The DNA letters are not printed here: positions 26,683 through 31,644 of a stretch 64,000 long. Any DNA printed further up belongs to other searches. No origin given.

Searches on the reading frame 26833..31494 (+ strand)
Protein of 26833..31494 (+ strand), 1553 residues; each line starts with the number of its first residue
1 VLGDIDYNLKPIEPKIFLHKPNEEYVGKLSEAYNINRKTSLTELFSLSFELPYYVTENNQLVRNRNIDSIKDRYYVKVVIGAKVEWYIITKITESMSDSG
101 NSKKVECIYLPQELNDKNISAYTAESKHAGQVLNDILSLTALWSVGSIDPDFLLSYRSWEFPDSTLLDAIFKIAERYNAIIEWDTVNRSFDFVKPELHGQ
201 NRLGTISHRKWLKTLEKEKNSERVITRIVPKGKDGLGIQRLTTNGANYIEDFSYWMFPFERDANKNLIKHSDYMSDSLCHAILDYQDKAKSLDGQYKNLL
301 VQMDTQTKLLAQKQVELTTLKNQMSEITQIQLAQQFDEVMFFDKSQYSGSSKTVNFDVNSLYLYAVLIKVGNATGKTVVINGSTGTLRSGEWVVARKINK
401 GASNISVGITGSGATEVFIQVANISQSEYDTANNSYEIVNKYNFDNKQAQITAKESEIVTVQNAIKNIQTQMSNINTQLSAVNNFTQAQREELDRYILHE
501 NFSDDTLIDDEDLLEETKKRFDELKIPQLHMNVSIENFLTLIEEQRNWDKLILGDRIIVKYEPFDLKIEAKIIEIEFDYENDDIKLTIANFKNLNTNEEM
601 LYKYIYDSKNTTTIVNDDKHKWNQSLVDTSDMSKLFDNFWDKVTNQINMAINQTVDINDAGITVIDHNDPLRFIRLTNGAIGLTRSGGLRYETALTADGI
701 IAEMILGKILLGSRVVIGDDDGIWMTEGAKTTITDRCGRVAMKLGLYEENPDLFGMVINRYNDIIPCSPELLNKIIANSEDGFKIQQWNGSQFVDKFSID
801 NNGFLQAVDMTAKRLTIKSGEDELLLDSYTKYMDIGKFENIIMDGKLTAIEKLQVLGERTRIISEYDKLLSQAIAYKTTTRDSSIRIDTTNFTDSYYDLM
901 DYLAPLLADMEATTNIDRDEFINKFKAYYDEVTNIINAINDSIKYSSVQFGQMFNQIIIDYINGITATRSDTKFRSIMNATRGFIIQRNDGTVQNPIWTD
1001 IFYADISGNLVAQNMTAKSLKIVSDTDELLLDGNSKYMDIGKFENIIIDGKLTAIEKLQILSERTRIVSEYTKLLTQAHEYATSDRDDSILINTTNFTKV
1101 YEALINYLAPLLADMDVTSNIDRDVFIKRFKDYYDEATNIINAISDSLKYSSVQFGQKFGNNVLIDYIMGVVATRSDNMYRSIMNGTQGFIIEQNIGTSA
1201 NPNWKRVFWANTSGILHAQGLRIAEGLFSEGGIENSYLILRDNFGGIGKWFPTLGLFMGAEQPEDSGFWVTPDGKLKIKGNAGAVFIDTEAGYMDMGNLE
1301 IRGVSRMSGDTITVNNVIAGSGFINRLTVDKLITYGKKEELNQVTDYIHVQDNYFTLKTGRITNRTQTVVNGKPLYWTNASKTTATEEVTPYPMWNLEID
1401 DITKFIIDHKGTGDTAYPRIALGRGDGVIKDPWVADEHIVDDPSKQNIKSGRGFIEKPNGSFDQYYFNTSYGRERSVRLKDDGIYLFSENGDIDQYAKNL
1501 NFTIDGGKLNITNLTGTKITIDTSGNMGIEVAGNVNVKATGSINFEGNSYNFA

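Call 30: search_protein_families(library=ncbifam, proteins=[window:26833-31494:+], max_evalue=0.05)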
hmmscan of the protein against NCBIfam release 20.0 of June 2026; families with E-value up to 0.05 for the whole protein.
window:26833-31494:+ (1553 aa): 1 family
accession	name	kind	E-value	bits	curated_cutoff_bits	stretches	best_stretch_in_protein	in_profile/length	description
TIGR01665.1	put_anti_recept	subfamily_domain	4.6e-13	49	26.75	2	63-253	22-215/316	phage tail spike protein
